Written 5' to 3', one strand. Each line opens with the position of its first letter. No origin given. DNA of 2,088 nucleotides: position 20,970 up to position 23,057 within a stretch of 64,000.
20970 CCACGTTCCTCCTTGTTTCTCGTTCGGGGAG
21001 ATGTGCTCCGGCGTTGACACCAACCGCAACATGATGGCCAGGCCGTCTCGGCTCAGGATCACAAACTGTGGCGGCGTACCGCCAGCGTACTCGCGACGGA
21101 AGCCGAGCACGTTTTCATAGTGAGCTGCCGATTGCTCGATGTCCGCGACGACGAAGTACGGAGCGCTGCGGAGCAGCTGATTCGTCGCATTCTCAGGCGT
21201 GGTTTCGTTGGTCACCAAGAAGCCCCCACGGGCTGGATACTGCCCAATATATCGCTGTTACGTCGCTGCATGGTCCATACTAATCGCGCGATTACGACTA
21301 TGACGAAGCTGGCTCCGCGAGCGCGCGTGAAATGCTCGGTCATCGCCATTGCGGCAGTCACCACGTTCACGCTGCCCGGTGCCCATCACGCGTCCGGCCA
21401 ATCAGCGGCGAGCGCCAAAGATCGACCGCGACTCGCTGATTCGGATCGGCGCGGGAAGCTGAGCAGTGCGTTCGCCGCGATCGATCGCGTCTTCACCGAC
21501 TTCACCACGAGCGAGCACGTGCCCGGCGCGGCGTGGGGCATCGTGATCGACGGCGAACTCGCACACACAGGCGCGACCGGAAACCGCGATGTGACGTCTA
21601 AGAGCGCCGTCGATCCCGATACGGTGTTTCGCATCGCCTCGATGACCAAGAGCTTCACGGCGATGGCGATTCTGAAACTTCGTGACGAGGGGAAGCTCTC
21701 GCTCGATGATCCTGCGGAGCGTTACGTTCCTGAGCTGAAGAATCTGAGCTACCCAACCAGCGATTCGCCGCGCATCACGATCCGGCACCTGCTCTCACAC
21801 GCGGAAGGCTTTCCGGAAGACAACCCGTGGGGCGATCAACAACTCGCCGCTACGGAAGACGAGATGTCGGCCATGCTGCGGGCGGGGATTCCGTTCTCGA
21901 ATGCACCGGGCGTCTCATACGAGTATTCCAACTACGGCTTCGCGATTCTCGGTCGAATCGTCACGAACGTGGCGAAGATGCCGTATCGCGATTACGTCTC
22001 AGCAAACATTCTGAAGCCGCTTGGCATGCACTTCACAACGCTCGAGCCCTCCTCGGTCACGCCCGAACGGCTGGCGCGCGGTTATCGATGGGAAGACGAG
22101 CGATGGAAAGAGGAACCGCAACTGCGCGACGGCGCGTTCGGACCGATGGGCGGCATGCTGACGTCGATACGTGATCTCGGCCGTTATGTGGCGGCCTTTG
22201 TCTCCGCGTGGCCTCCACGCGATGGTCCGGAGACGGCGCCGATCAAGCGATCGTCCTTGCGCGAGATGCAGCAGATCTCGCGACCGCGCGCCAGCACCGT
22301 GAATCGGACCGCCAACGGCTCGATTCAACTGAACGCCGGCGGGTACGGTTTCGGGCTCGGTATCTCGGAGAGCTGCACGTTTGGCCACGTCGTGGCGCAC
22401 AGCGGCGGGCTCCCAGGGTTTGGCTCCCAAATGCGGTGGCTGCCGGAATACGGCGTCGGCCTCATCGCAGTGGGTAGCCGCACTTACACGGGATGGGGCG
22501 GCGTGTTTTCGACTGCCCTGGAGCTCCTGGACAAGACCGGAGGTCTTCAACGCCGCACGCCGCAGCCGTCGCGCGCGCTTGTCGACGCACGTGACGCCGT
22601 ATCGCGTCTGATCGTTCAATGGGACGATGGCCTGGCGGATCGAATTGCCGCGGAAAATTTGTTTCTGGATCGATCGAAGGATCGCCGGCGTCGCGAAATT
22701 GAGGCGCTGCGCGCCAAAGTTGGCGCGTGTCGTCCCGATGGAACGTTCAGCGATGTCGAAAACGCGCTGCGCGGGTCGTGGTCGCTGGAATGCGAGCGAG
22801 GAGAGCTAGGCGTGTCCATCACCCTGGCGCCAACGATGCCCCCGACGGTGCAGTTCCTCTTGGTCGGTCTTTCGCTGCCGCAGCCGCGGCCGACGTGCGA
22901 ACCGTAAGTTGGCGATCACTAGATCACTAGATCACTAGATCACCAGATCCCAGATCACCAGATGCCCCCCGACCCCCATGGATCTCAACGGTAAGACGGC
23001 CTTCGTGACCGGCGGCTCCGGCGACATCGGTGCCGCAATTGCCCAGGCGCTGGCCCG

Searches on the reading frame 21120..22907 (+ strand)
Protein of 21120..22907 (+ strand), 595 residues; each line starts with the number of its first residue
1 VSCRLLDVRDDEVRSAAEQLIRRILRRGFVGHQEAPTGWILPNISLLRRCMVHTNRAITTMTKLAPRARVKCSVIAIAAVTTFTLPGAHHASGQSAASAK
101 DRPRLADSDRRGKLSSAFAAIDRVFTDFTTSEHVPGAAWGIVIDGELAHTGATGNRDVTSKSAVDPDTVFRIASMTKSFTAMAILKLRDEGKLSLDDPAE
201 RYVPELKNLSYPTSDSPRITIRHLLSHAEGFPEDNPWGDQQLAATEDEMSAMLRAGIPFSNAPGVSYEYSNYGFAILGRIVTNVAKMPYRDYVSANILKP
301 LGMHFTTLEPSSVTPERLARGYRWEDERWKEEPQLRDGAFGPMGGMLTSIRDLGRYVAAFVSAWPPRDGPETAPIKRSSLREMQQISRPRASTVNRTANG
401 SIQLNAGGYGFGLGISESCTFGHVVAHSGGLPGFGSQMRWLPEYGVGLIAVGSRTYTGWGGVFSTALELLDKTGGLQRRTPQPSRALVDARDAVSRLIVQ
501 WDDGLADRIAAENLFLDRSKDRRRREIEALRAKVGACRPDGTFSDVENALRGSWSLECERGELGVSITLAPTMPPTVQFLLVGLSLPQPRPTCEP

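Call 9: search_protein_families(library=pfam, proteins=[window:21120-22907:+])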
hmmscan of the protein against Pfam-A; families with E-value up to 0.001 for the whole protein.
window:21120-22907:+ (595 aa): 1 family
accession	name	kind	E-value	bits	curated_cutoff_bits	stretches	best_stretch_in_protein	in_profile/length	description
PF00144.29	Beta-lactamase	-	1.7e-66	225.1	27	1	121-458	1-314/329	Beta-lactamase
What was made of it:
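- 21120..22907 (+): Upstream beta-lactamase-family (serine hydrolase) gene. Its TAA stop lies 6 nt before array A. The true start is probably downstream of 21120. Pfam PF00144 E = 2e-66 (call 9).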

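Call 60: search_protein_families(library=ncbifam, proteins=[window:21120-22907:+])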
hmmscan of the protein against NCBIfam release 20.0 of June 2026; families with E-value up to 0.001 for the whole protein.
window:21120-22907:+ (595 aa): 48 families (the best 25 are shown)
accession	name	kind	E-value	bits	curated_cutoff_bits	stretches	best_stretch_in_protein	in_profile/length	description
NF007943.0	PRK10662.1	equivalog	2.2e-31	108.8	266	1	115-455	31-357/380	D-alanyl-D-alanine-carboxypeptidase/endopeptidase AmpH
NF033085.1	bla_class_C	equivalog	2.2e-25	89.2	415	1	119-359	6-233/356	class C beta-lactamase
NF045671.1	blaPNC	exception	1.4e-22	80.1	750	1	73-359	11-274/401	PNC family class C beta-lactamase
NF052559.1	MthAcHydAcmB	equivalog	8.1e-19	67.6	550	1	120-320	9-225/391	methyl acetate hydrolase AcmB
NF050047.1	blaELC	exception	1.4e-18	67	840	1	71-360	37-310/434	ELC family class C beta-lactamase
NF033159.0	blaPAC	exception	1.2e-17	63.8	850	1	112-356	24-252/380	PAC family class C beta-lactamase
NF000423.2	blaSRT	exception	1.3e-17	64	860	1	120-360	27-253/378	SRT/SST family class C beta-lactamase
NF033700.1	blaCMA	exception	3.3e-17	62.6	887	1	119-335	24-229/375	CMA family class C beta-lactamase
NF033698.1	blaCSA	exception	4.1e-17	62.2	884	1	119-337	24-231/375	CSA family class C beta-lactamase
NF041663.1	ampC_Sliq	exception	1.1e-16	60.7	860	1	119-359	26-252/378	cephalosporin-hydrolyzing class C beta-lactamase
NF002968.0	PRK03642.1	equivalog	1.2e-16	60.6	385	1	155-310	83-244/432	penicillin binding protein PBP4B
NF012172.1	FOX-MOX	exception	6.8e-16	58.2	700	1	120-362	32-261/382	FOX/MOX family class C beta-lactamase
NF000239.3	MOX_CMY1_fam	exception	7.2e-16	58.4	770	1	130-362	45-264/383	CMY-1/MOX family class C beta-lactamase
NF050810.1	blaCHC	exception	3.1e-15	55.9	780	1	116-362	26-258/387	CHC family extended-spectrum class C beta-lactamase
NF000385.4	blaACT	exception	7.1e-15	54.9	810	1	121-359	32-256/380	ACT family cephalosporin-hydrolyzing class C beta-lactamase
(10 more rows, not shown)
